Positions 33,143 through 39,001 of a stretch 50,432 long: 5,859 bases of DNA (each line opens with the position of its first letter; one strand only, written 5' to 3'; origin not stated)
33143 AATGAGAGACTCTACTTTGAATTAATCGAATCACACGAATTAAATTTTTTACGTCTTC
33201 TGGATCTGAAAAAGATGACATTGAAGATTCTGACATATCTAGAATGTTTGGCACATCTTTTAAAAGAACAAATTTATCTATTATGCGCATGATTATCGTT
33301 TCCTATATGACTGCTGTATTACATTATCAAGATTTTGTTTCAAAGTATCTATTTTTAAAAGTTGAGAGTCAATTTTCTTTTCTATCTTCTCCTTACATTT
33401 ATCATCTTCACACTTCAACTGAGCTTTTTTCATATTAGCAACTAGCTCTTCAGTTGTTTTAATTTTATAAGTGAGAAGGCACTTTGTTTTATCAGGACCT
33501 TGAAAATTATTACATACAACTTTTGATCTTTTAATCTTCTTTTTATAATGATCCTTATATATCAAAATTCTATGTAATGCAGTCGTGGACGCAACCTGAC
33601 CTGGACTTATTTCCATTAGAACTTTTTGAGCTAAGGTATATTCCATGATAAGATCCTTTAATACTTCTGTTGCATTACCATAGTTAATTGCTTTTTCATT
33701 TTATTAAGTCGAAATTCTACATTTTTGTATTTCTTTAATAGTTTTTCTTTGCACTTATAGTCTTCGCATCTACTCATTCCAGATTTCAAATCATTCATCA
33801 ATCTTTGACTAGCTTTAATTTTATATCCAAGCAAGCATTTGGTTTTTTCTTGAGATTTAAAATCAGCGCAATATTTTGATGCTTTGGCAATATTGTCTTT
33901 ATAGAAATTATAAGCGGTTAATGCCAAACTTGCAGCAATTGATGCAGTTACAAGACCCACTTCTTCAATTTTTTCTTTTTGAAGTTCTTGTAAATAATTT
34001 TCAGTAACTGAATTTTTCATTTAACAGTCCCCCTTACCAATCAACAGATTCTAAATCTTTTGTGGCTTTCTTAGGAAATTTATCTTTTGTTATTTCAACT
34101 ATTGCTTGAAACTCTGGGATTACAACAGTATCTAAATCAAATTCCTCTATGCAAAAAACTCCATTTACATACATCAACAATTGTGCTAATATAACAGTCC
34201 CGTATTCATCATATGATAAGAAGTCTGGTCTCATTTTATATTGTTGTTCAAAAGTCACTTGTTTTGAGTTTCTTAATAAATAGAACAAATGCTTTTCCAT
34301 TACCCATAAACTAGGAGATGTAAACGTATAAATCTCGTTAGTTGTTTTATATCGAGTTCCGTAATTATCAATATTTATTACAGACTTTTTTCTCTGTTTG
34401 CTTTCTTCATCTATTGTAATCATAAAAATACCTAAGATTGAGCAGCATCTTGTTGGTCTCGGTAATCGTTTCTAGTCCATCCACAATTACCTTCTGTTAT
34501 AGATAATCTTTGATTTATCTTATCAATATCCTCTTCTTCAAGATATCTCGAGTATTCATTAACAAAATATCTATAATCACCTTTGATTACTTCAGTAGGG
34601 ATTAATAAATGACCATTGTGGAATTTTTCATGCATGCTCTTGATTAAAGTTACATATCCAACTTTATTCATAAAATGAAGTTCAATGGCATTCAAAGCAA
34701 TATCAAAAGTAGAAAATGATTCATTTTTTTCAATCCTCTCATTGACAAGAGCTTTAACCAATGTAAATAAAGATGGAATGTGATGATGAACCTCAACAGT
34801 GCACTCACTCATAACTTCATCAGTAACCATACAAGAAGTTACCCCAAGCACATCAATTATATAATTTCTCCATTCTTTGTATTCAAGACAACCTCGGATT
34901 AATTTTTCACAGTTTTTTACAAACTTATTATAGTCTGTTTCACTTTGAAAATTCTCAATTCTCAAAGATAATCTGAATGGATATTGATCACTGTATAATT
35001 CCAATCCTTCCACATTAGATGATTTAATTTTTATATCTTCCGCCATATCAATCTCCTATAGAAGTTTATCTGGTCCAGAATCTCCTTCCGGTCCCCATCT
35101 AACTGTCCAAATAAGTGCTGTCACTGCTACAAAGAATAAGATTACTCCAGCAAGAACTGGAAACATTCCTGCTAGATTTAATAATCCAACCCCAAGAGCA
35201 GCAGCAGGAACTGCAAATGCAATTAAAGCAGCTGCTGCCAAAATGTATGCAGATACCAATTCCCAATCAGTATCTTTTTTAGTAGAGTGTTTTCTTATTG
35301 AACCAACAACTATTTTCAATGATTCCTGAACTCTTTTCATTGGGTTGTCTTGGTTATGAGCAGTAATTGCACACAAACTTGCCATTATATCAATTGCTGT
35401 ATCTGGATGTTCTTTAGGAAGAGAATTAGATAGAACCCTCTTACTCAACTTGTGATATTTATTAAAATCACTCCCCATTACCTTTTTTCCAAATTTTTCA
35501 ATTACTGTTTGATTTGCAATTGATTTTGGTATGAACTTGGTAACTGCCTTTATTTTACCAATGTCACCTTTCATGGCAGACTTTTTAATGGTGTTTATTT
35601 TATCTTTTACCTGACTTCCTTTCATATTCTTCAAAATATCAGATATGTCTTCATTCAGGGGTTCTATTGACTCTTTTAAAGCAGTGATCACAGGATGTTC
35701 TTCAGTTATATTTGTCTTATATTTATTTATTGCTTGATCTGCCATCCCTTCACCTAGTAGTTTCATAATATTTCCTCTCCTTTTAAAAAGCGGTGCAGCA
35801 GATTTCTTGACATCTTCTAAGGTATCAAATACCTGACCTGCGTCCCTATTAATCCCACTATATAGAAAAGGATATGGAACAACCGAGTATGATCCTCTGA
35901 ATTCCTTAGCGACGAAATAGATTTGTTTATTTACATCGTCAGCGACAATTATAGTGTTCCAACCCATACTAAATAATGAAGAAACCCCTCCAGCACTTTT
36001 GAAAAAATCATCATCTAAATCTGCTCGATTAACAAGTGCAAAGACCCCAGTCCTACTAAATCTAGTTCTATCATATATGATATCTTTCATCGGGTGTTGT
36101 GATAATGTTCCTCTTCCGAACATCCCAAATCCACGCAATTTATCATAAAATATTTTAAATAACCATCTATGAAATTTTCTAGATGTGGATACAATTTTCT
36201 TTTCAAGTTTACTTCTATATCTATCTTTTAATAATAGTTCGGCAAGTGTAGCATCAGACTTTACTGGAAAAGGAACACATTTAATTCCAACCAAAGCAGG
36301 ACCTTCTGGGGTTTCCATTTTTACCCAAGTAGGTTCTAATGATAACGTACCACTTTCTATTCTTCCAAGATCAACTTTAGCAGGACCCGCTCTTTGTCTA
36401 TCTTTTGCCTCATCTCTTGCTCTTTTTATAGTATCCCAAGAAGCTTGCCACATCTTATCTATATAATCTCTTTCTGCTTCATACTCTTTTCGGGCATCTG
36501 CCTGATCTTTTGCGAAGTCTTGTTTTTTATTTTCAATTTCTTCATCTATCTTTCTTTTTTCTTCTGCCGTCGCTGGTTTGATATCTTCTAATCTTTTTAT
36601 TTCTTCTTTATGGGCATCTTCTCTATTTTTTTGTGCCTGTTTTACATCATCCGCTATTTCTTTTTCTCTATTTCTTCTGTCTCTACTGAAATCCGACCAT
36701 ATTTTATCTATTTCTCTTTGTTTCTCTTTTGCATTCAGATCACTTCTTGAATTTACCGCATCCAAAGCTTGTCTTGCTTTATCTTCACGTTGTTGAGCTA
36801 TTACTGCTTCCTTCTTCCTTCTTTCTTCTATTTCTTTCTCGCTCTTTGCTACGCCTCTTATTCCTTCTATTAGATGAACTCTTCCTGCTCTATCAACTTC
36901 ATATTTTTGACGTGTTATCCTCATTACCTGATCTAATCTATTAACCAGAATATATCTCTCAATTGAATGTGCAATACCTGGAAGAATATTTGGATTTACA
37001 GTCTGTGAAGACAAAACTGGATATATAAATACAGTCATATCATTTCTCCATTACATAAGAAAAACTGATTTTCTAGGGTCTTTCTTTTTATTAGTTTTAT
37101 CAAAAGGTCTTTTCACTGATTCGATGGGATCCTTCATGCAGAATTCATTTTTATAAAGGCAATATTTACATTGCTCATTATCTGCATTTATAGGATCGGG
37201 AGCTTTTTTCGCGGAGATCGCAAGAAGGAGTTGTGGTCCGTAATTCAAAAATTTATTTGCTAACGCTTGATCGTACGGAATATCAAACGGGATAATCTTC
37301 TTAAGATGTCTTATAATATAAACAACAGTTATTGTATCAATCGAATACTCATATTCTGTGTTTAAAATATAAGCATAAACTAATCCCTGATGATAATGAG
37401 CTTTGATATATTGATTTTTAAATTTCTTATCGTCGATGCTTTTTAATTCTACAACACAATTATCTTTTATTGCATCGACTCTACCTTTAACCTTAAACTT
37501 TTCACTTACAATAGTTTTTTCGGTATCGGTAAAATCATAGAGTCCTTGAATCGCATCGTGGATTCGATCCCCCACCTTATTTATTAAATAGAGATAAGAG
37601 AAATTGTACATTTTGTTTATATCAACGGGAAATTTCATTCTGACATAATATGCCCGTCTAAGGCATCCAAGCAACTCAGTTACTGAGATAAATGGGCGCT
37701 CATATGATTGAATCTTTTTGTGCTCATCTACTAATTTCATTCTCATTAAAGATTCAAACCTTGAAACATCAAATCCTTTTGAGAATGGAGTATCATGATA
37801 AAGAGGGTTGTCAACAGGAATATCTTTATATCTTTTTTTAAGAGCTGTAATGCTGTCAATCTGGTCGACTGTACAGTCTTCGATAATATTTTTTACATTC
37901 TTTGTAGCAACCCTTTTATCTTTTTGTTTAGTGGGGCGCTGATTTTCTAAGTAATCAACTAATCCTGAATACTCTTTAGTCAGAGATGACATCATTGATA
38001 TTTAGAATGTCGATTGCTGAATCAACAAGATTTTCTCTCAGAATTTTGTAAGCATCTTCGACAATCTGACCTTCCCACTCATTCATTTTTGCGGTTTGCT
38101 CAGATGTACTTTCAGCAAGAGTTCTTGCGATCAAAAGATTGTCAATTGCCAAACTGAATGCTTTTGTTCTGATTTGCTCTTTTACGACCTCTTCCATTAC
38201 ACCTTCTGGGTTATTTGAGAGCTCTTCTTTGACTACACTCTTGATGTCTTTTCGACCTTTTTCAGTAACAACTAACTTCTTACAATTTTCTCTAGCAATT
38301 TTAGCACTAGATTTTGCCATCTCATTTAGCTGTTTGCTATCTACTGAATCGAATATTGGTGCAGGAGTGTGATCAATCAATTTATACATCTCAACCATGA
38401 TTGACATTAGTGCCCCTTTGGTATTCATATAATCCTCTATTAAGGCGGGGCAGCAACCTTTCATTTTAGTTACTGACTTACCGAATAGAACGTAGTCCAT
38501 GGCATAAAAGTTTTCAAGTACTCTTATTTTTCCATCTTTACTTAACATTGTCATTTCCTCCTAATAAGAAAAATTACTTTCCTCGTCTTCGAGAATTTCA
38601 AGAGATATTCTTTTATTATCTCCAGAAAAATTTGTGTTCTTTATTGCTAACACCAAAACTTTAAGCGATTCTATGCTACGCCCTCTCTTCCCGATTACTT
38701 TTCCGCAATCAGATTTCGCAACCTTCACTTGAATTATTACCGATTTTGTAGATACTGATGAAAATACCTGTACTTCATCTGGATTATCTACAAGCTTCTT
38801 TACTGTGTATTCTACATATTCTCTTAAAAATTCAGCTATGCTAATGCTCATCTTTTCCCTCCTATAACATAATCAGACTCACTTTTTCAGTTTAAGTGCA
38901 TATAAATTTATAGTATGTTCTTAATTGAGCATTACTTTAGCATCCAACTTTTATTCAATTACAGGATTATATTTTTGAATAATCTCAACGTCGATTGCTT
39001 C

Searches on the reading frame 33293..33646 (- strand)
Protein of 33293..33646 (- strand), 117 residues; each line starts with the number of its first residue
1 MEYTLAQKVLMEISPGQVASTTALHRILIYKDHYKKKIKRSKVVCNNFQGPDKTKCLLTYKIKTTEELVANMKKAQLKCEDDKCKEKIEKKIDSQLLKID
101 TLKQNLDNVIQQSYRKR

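Call 41: search_protein_families(library=pfam, proteins=[window:33293-33646:-], max_evalue=0.01)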
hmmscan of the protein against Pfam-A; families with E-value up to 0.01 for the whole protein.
window:33293-33646:- (117 aa): 1 family
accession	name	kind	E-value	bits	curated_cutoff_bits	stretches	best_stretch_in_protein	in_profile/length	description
PF15297.11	CKAP2_C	-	0.0083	15.8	27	1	8-86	212-293/348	Cytoskeleton-associated protein 2 C-terminus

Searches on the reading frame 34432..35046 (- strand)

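Call 15: search_protein_families(library=pfam, proteins=[window:34432-35046:-], max_evalue=0.01)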
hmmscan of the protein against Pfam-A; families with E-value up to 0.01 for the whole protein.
window:34432-35046:- (204 aa): 0 families

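Call 57: search_protein_families(library=phrogs, proteins=[window:34432-35046:-], max_evalue=0.001)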
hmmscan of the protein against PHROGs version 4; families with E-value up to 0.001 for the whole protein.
window:34432-35046:- (204 aa): 1 family
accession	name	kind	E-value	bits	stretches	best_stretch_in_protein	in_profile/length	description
phrog_12252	-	unknown function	2.1e-35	123.1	1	24-184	34-195/223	-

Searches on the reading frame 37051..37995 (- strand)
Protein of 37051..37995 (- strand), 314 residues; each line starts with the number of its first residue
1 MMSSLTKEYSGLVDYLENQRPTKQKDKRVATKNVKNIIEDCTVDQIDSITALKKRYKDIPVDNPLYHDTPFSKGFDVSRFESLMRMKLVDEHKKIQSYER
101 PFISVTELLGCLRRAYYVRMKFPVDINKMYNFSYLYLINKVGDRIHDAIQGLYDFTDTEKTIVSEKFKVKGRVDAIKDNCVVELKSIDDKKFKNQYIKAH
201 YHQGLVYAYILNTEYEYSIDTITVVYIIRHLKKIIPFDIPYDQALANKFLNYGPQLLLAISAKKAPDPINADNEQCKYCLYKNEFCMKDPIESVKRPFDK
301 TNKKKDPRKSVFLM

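Call 15: search_protein_families(library=pfam, proteins=[window:37051-37995:-], max_evalue=0.01)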
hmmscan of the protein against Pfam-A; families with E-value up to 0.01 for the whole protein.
window:37051-37995:- (314 aa): 1 family
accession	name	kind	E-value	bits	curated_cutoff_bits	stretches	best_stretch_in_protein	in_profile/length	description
PF12705.13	PDDEXK_1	-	0.00044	20.7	22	1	164-283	115-244/247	PD-(D/E)XK nuclease superfamily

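Call 57: search_protein_families(library=phrogs, proteins=[window:37051-37995:-], max_evalue=0.001)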
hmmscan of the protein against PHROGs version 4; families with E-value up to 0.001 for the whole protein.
window:37051-37995:- (314 aa): 3 families
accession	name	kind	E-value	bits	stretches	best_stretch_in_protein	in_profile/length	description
phrog_1706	-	DNA, RNA and nucleotide metabolism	2.1e-22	80.9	1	78-296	22-253/293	CRISPR/Cas system associated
phrog_2506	-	DNA, RNA and nucleotide metabolism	4.4e-05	23.8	1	156-270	179-316/342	exonuclease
phrog_69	-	DNA, RNA and nucleotide metabolism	0.00021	21.4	1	165-282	202-320/501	exonuclease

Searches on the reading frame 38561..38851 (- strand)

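Call 15: search_protein_families(library=pfam, proteins=[window:38561-38851:-], max_evalue=0.01)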
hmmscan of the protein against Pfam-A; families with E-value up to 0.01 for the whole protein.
window:38561-38851:- (96 aa): 2 families
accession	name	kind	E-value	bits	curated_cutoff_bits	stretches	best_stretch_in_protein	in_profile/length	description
PF13083.13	KH_KhpA-B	-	3.4e-17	62.5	32.1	1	11-74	2-65/73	KhpA/KhpB, KH domain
PF00013.35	KH_1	-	0.0042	17.3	21.5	1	40-63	2-25/66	KH domain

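Call 57: search_protein_families(library=phrogs, proteins=[window:38561-38851:-], max_evalue=0.001)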
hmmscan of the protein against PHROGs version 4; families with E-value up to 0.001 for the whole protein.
window:38561-38851:- (96 aa): 0 families
